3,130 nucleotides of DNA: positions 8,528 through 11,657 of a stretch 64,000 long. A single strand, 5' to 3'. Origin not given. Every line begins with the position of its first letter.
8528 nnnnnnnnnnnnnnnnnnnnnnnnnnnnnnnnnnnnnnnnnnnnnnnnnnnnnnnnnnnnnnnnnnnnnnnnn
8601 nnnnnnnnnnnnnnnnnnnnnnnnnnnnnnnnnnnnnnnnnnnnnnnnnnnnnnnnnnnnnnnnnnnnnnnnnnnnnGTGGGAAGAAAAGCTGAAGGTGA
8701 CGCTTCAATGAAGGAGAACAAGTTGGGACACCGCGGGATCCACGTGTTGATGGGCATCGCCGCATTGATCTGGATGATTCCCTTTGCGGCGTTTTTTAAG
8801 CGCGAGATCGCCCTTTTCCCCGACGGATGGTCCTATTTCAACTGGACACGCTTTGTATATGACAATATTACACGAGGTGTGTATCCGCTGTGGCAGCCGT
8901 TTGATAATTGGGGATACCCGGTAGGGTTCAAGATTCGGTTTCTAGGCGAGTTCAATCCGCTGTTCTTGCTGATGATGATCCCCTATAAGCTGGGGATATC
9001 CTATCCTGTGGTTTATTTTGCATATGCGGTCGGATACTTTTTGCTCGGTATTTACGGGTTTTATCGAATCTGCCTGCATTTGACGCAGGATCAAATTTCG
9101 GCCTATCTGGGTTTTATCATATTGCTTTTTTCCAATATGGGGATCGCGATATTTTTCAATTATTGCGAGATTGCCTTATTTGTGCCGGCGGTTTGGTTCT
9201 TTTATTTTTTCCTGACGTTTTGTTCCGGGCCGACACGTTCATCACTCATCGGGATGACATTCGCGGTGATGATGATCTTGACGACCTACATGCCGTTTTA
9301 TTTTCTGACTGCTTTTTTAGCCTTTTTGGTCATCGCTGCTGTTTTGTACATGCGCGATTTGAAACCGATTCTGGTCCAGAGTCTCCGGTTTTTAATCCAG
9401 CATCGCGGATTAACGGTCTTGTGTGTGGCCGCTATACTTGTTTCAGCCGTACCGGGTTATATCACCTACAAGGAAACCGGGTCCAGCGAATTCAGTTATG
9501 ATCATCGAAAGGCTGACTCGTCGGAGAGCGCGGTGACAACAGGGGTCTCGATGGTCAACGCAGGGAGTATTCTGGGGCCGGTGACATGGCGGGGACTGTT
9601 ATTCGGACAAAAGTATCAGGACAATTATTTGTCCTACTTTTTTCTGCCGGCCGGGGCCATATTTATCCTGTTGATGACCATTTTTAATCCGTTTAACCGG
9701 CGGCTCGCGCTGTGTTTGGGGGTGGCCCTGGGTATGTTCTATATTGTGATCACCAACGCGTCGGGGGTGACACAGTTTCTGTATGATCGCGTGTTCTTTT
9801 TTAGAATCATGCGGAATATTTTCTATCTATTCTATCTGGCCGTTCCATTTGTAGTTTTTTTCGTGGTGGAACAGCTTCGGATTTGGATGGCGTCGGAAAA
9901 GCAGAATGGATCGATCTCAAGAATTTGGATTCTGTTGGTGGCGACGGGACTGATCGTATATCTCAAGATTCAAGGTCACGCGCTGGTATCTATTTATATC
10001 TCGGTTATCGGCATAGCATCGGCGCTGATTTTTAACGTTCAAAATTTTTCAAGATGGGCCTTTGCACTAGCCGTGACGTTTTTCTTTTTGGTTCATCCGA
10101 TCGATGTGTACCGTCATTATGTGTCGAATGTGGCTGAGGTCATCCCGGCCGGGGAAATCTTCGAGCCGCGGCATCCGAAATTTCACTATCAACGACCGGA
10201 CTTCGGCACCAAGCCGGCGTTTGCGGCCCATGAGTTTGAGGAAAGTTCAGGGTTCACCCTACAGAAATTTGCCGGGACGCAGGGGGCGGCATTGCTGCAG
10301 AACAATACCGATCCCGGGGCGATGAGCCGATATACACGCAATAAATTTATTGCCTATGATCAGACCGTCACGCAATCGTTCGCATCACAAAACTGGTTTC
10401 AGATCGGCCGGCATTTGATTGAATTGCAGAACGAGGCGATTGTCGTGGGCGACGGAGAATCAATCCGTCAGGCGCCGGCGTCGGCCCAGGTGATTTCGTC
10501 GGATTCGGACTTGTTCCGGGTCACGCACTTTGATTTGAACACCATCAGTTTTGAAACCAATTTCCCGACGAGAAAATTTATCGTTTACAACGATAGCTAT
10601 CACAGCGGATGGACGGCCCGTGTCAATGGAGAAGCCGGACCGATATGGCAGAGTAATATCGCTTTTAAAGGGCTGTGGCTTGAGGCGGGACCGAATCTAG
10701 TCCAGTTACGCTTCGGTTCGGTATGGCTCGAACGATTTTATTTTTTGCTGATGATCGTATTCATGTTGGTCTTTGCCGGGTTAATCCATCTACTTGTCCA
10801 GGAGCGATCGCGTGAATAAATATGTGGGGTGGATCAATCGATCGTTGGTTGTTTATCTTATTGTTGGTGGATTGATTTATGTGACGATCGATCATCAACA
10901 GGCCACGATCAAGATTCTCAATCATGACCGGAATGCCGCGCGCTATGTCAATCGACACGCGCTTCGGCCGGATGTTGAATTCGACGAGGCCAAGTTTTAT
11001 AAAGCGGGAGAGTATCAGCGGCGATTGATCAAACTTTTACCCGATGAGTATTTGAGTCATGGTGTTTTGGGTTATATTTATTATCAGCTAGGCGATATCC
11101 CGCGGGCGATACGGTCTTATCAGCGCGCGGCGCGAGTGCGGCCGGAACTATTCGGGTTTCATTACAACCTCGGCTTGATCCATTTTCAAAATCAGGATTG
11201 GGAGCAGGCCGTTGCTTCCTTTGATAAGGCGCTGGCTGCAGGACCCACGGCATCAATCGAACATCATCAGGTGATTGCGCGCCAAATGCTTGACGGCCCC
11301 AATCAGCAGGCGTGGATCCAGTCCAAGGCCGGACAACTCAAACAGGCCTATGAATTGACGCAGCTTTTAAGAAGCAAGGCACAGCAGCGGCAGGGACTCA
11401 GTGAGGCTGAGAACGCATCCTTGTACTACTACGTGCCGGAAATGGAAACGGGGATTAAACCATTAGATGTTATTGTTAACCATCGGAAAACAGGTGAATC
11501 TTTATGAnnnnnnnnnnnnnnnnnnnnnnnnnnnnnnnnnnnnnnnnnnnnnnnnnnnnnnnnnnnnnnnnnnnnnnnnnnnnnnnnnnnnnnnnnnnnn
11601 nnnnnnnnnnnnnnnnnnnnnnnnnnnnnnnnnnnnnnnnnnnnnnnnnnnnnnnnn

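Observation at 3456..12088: A WbpB/WbpE/WbpD-like module plus a translationally coupled chain of glycosyltransferases ending in a YfhO-like GT-C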

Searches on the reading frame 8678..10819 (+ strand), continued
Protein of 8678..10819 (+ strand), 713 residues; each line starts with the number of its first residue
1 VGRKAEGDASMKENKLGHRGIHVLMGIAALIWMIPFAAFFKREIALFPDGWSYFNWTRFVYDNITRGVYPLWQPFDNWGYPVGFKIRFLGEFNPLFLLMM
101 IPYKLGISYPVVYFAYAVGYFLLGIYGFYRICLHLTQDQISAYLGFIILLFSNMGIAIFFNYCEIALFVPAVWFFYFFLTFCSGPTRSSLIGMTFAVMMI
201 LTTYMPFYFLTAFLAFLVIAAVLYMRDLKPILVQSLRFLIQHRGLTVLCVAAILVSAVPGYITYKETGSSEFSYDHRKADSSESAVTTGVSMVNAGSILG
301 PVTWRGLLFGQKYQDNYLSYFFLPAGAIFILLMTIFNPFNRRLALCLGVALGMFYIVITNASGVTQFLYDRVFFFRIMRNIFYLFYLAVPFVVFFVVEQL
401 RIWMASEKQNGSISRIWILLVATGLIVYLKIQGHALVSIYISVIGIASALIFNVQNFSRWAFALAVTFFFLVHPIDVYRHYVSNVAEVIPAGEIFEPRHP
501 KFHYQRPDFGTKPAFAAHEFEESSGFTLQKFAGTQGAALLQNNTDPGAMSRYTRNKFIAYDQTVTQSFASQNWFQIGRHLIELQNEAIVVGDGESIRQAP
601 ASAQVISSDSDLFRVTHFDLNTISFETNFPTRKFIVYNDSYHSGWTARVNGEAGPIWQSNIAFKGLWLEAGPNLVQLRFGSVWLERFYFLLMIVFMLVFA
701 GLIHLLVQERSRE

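Call 45: fold_search(model_id=the predicted structure, library=pdb)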
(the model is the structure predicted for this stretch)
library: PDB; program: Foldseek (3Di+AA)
matches with E <= 10: 309; with E <= 0.001: 0
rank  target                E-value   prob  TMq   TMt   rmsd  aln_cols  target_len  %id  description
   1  6s7t_A                2.3e-02  0.99  0.31  0.31  11.3       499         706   13  Cryo-EM structure of human oligosaccharyltransferase complex OST-B (released 2019-12-18)
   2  6wby                  3.0e-02  1.00  0.13  0.08   4.0       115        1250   18  Single-Particle Cryo-EM Structure of Arabinofuranosyltransferase AftD from Mycobacteria, Mutant R1389S Class 2 (released 2020-05-13)
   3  6wbx                  3.5e-02  1.00  0.13  0.08   4.0       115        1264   18  Single-Particle Cryo-EM Structure of Arabinofuranosyltransferase AftD from Mycobacteria, Mutant R1389S Class 1 (released 2020-05-13)
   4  7oci_F                3.8e-02  1.00  0.30  0.32  13.0       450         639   13  Cryo-EM structure of yeast Ost6p containing oligosaccharyltransferase complex (released 2022-02-16)
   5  7xdi_F                6.4e-02  0.23  0.09  0.13  22.3       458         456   10  Tail structure of bacteriophage SSV19 (released 2022-08-10)
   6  7bx8_A                7.6e-02  0.77  0.30  0.22  19.2       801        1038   11  Mycobacterium smegmatis arabinosyltransferase complex EmbB2-AcpM2 in symmetric "resting state" (released 2020-05-27)
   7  7bvc_B                7.9e-02  0.57  0.26  0.19  20.3       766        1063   10  Cryo-EM structure of Mycobacterium smegmatis arabinosyltransferase EmbA-EmbB-AcpM2 in complex with ethambutol (released 2020-04-29)
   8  6x0o                  8.7e-02  0.72  0.28  0.21  21.6       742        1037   11  Single-Particle Cryo-EM Structure of Arabinosyltransferase EmbB from Mycobacterium smegmatis (released 2020-06-10)
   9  6w98_A                9.5e-02  1.00  0.13  0.07   4.0       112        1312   17  Single-Particle Cryo-EM Structure of Arabinofuranosyltransferase AftD from Mycobacteria (released 2020-05-13)
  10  6c26_A                1.1e-01  0.97  0.31  0.33  15.5       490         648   12  The Cryo-EM structure of a eukaryotic oligosaccharyl transferase complex (released 2018-01-31)
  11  6gxc_A                1.2e-01  0.90  0.27  0.27  16.6       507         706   10  Bacterial oligosaccharyltransferase PglB in complex with an inhibitory peptide and a reactive lipid-linked oligosaccha (released 2018-11-14)
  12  3wak                  1.2e-01  0.90  0.31  0.26  16.6       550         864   11  Crystal structure of the Archaeoglobus fulgidus oligosaccharyltransferase (O29867_ARCFU) in the apo form (released 2013-10-30)
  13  7bvc_A                1.2e-01  0.69  0.29  0.21  22.0       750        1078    9  Cryo-EM structure of Mycobacterium smegmatis arabinosyltransferase EmbA-EmbB-AcpM2 in complex with ethambutol (released 2020-04-29)
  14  5ogl_A                2.5e-01  0.92  0.31  0.31  12.3       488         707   10  Structure of bacterial oligosaccharyltransferase PglB in complex with an acceptor peptide and an lipid-linked oligosac (released 2017-10-25)
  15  8jjm_A                2.5e-01  0.35  0.05  0.07  13.3        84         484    6  X-ray crystal structure of a multifunctional enzyme (Amy63) from Vibrio alginolyticus 63 (released 2023-09-13)
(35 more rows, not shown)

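Call 53: search_protein_families(library=pfam, proteins=[L006:186-1322:+, L006:1335-1964:+, L006:1945-2712:+, L006:2724-3803:+, L006:3800-4885:+, L006:4885-5862:+, L006:6963-8777:+, L006:8756-9817:+, L006:13009-13629:+], max_evalue=0.001)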
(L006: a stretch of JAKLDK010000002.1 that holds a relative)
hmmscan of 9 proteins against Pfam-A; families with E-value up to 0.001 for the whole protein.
L006:186-1322:+ (378 aa): 1 family
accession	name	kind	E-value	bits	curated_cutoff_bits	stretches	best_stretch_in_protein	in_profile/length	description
PF06508.19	QueC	-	6.3e-05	23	22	1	69-144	2-75/210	Queuosine biosynthesis protein QueC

L006:1335-1964:+ (209 aa): 3 families
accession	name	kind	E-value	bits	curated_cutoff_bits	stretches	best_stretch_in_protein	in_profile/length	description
PF00117.34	GATase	-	3.9e-24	85.8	22.8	1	3-200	1-186/190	Glutamine amidotransferase class-I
PF07722.19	Peptidase_C26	-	4.3e-07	30.4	20.5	1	62-187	94-219/219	Peptidase C26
PF01174.25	SNO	-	1e-05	25.9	27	1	10-192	6-175/188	SNO glutamine amidotransferase family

L006:1945-2712:+ (255 aa): 8 families
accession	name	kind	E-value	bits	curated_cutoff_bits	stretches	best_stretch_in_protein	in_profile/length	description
PF00977.27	His_biosynth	-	1.1e-69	234.8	23.6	1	7-231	1-222/228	Histidine biosynthesis protein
PF03060.21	NMO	-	2.6e-12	47.2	28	1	151-233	140-227/331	Nitronate monooxygenase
PF01207.24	Dus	-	7.8e-12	45.4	20.4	1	146-228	130-214/311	Dihydrouridine synthase (Dus)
PF01180.27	DHO_dh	-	2.1e-09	37.5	27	1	183-241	223-282/291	Dihydroorotate dehydrogenase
PF02581.23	TMP-TENI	-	4.7e-07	29.8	27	0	61-107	134-179/180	Thiamine monophosphate synthase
PF04309.18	G3P_antiterm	-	6.1e-07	29.5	27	0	66-103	129-166/173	Glycerol-3-phosphate responsive antiterminator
PF00478.31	IMPDH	-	2.5e-05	23.9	25.6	0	188-231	197-239/345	IMP dehydrogenase / GMP reductase domain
PF05690.20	ThiG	-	4.3e-05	23.4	23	0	64-111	163-210/247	Thiazole biosynthesis protein ThiG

L006:2724-3803:+ (359 aa): 2 families
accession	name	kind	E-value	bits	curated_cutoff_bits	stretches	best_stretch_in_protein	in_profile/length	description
PF02350.25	Epimerase_2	-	6e-94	315.2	30.6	1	27-344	5-336/347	UDP-N-acetylglucosamine 2-epimerase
PF02684.21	LpxB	-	1.8e-05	24.3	22.6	1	162-299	148-288/374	Lipid-A-disaccharide synthetase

L006:3800-4885:+ (361 aa): 1 family
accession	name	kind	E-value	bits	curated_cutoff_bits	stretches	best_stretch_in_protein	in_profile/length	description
PF04007.18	DUF354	-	8e-10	38.8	22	1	108-282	97-285/349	Protein of unknown function (DUF354)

L006:4885-5862:+ (325 aa): 4 families
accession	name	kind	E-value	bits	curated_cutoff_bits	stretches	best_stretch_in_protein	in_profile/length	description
PF01408.29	GFO_IDH_MocA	-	2.5e-24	86.7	24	1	7-123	2-120/120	Oxidoreductase family, NAD-binding Rossmann fold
PF22725.1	GFO_IDH_MocA_C3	-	1.2e-13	51.6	27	1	132-240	2-123/124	GFO/IDH/MocA C-terminal domain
PF02894.22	GFO_IDH_MocA_C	-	9.8e-07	29.2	22.9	1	135-319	1-208/218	Oxidoreductase family, C-terminal alpha/beta domain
PF03807.23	F420_oxidored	-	0.00014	22.9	21.6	1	7-89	1-85/94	NADP oxidoreductase coenzyme F420-dependent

L006:6963-8777:+ (604 aa): 4 families
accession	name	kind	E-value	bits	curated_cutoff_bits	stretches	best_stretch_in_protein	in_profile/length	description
PF00733.27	Asn_synthase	-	7.8e-69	233.4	21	1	243-585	2-327/354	Asparagine synthase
PF13537.11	GATase_7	-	2e-47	160.6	25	1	48-167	1-122/123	Glutamine amidotransferase domain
PF13522.11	GATase_6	-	1.1e-46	158.6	27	1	33-162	1-130/130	Glutamine amidotransferase domain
PF12481.13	DUF3700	-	9.6e-06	25.7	27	1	113-150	122-159/228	Aluminium induced protein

L006:8756-9817:+ (353 aa): 3 families
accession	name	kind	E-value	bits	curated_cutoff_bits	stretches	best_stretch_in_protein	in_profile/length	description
PF00534.26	Glycos_transf_1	-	4.8e-31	108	26.4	1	169-328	7-169/172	Glycosyl transferases group 1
PF13692.12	Glyco_trans_1_4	-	2.2e-28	99.7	27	1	179-317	3-142/142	Glycosyl transferases group 1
PF20706.3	GT4-conflict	-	9.9e-06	25.2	26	1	174-281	194-311/385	Family 4 Glycosyltransferase in conflict systems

L006:13009-13629:+ (206 aa): 5 families
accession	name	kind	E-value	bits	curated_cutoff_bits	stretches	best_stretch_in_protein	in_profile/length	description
PF00132.30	Hexapep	-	5.9e-26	89.5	27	3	29-63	1-35/36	Bacterial transferase hexapeptide (six repeats)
PF25084.1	LbH_EIF2B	-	2.7e-12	47.1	54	1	17-88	9-78/105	EIF2B subunit epsilon LbH domain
PF14602.12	Hexapep_2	-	2.3e-11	43.6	27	2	49-81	3-33/34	Hexapeptide repeat of succinyl-transferase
PF25247.1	LbH_GLGC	-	0.00011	22.6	27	0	51-138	19-104/135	GLGC left-handed parallel beta-helix domain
PF25087.1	GMPPB_C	-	0.00013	22.1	39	1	44-85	7-48/110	GMPPB C-terminal domain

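Call 69: search_protein_families(library=ncbifam, proteins=[P0005, P0008], max_evalue=0.0001)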
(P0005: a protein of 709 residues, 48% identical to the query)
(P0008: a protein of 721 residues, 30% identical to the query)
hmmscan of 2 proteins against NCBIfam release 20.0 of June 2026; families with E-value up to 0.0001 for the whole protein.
P0005 (709 aa): 0 families

P0008 (721 aa): 0 families

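Call 76: list_cluster_members(proteins=[P0001, P0156])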
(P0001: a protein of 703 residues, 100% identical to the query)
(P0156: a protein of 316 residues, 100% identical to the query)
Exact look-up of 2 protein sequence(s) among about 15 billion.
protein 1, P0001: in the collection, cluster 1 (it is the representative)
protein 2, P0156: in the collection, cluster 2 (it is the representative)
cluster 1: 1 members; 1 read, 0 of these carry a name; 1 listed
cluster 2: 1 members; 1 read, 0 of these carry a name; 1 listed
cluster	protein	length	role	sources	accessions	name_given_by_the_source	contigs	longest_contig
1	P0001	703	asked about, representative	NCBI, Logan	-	-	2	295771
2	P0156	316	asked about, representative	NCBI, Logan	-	-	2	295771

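Call 81: search_protein_families(library=pfam, proteins=[L019:10001-13195:+, P0087], max_evalue=0.01)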
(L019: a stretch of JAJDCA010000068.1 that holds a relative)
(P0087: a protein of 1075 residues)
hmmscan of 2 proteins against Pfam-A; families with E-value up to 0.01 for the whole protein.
L019:10001-13195:+ (1065 aa): 18 families
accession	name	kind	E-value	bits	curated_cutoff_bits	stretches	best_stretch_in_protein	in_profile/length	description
PF00515.34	TPR_1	-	1.4e-22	78.9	27.8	3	847-879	2-34/34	Tetratricopeptide repeat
PF07719.23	TPR_2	-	1.7e-22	78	27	3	847-878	2-33/34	Tetratricopeptide repeat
PF13181.12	TPR_8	-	1.2e-16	59.8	25.7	1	848-878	3-33/34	Tetratricopeptide repeat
PF13431.12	TPR_17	-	1.1e-13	50.7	24.4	1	868-899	1-32/34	Tetratricopeptide repeat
PF13174.12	TPR_6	-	3e-12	46.8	26.3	0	852-878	6-32/33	Tetratricopeptide repeat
PF13414.12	TPR_11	-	3.6e-11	43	26.8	1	857-893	5-41/42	TPR repeat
PF14559.12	TPR_19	-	5.4e-11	43.1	25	2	860-901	5-46/68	Tetratricopeptide repeat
PF13424.12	TPR_12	-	9.2e-11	42.2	30.1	1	846-873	3-30/77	Tetratricopeptide repeat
PF12895.13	ANAPC3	-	7.2e-10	39.5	27.2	2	826-906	3-82/82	Anaphase-promoting complex, cyclosome, subunit 3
PF13432.12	TPR_16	-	1e-09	39.1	32.7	1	841-877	27-62/65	Tetratricopeptide repeat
PF13428.12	TPR_14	-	1.2e-06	29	23.5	0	849-887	4-42/44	Tetratricopeptide repeat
PF24575.1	TPR_Slam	-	4.1e-06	27.6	35.2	1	826-900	29-101/104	Surface lipoprotein assembly modifier, N-terminal TPR repeats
PF25062.1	ARM_TT21_N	-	0.00012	22.4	40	1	813-893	67-148/222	Tetratricopeptide repeat protein 21 N-terminal ARM repeat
PF13371.12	TPR_9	-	0.00028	21.3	35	0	855-903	4-52/73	Tetratricopeptide repeat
PF13374.12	TPR_10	-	0.00032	21.1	27.5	0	885-907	7-29/42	Tetratricopeptide repeat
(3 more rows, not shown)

P0087 (1075 aa): 18 families
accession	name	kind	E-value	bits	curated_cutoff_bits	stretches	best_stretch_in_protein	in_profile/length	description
PF00515.34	TPR_1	-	1.5e-22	78.8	27.8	3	857-889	2-34/34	Tetratricopeptide repeat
PF07719.23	TPR_2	-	1.8e-22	78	27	3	857-888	2-33/34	Tetratricopeptide repeat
PF13181.12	TPR_8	-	1.3e-16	59.7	25.7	1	858-888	3-33/34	Tetratricopeptide repeat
PF13431.12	TPR_17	-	1.2e-13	50.6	24.4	1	878-909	1-32/34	Tetratricopeptide repeat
PF13174.12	TPR_6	-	3.2e-12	46.7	26.3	0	862-888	6-32/33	Tetratricopeptide repeat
PF13414.12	TPR_11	-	3.7e-11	43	26.8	1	867-903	5-41/42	TPR repeat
PF14559.12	TPR_19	-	5.6e-11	43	25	2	870-911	5-46/68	Tetratricopeptide repeat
PF13424.12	TPR_12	-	9.5e-11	42.2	30.1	1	856-883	3-30/77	Tetratricopeptide repeat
PF12895.13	ANAPC3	-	7.4e-10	39.4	27.2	2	836-916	3-82/82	Anaphase-promoting complex, cyclosome, subunit 3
PF13432.12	TPR_16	-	1.1e-09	39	32.7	1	851-887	27-62/65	Tetratricopeptide repeat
PF13428.12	TPR_14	-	1.3e-06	29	23.5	0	859-897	4-42/44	Tetratricopeptide repeat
PF24575.1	TPR_Slam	-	4.2e-06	27.6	35.2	1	836-910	29-101/104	Surface lipoprotein assembly modifier, N-terminal TPR repeats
PF25062.1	ARM_TT21_N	-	0.00012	22.3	40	1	823-903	67-148/222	Tetratricopeptide repeat protein 21 N-terminal ARM repeat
PF13371.12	TPR_9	-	0.00028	21.3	35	0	865-913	4-52/73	Tetratricopeptide repeat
PF13374.12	TPR_10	-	0.00033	21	27.5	0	895-917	7-29/42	Tetratricopeptide repeat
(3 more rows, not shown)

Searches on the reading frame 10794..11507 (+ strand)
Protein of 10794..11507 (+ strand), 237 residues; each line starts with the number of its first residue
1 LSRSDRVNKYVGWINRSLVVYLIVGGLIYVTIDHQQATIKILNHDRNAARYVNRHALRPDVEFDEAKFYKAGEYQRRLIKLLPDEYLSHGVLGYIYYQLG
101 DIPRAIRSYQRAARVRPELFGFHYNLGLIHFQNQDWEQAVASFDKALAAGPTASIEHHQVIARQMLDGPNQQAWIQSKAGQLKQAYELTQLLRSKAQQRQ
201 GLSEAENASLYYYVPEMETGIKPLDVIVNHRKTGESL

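Call 3: search_protein_families(library=pfam, proteins=[window:10794-11507:+], max_evalue=0.01)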
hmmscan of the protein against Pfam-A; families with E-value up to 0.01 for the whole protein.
window:10794-11507:+ (237 aa): 17 families
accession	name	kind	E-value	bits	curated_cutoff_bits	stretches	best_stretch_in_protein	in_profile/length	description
PF07719.23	TPR_2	-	3.3e-14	52.2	27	2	122-152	3-33/34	Tetratricopeptide repeat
PF00515.34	TPR_1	-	6.8e-14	51.4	27.8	2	123-148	4-29/34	Tetratricopeptide repeat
PF13414.12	TPR_11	-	2.3e-13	50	26.8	1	93-133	1-41/42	TPR repeat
PF13432.12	TPR_16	-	4.6e-13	49.8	32.7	1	92-153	3-64/65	Tetratricopeptide repeat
PF13371.12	TPR_9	-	1.6e-10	41.3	35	2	92-154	1-63/73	Tetratricopeptide repeat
PF13181.12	TPR_8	-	3e-09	36.8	25.7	0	91-118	6-33/34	Tetratricopeptide repeat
PF13176.12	TPR_7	-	4.2e-08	33.1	27.9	0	89-117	2-32/36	Tetratricopeptide repeat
PF13424.12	TPR_12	-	4.3e-08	33.7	30.1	1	124-153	7-35/77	Tetratricopeptide repeat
PF13431.12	TPR_17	-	1.6e-06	28.3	24.4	0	109-140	2-33/34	Tetratricopeptide repeat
PF13428.12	TPR_14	-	3.3e-06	27.7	23.5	0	123-153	4-34/44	Tetratricopeptide repeat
PF13374.12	TPR_10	-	8e-06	26.1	27.5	0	92-121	8-37/42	Tetratricopeptide repeat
PF14559.12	TPR_19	-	1.1e-05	26.1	25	1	98-162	3-66/68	Tetratricopeptide repeat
PF13174.12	TPR_6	-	4.2e-05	24.4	26.3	0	124-147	4-27/33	Tetratricopeptide repeat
PF23914.1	TPR_CcmH_CycH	-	8.6e-05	22.9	42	0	64-115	99-150/158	Cytochrome c-type biogenesis protein H TPR domain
PF12895.13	ANAPC3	-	0.00069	20.3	27.2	1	83-145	20-81/82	Anaphase-promoting complex, cyclosome, subunit 3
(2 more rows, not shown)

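Call 4: search_protein_families(library=ncbifam, proteins=[window:10794-11507:+], max_evalue=0.01)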
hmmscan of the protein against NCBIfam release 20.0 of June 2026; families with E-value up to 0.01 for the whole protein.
window:10794-11507:+ (237 aa): 14 families
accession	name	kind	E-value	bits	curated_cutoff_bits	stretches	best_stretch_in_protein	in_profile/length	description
TIGR02917.1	PEP_TPR_lipo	equivalog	1.2e-08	33.4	312.2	1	33-186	208-349/899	XrtA/PEP-CTERM system TPR-repeat protein PrsT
TIGR02521.1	type_IV_pilW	equivalog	8.7e-08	32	154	1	79-149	58-128/234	type IV pilus biogenesis/stability protein PilW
NF040959.1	MamA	equivalog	1.6e-07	31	200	1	78-161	97-179/204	magnetosome protein MamA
NF047371.1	FlcA_CTERM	equivalog_domain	1.5e-06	27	300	1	92-149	444-502/646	periplasmic flagellar collar protein FlcA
NF033758.1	gliding_GltE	equivalog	6.1e-06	25.5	225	1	32-206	236-409/411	adventurous gliding motility TPR repeat lipoprotein GltE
NF033762.1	social_mot_Tgl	equivalog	3.4e-05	23.3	225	1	74-159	123-209/252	social motility TPR repeat lipoprotein Tgl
NF033920.0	C39_PA2778_fam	equivalog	5.5e-05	22.7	150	1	70-150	174-254/255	PA2778 family cysteine peptidase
NF002725.1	PRK02603.1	equivalog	9.4e-05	22.5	143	0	122-153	74-105/173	photosystem I assembly protein Ycf3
TIGR04510.1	mod_pep_cyc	subfamily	0.00095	17.8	400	1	32-208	446-625/814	putative peptide modification system cyclase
NF047507.1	TPR_BatC_Lepto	exception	0.0011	18.4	175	0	97-154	69-130/214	TPR repeat-containing protein BatC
NF052312.1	T9SS_PorW_SprE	equivalog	0.002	16.9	250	1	92-163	296-371/716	type IX secretion system periplasmic lipoprotein PorW/SprE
NF047558.1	TPR_END_plus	domain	0.0026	17.6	32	0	123-152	2-31/56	TPR end-of-group domain-containing protein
NF008391.2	PRK11189.1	equivalog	0.0081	15.7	250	0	93-152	72-131/297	lipoprotein NlpI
TIGR00540.1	TPR_hemY_coli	hypoth_equivalog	0.0096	14.7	142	0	94-163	300-367/385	heme biosynthesis-associated TPR protein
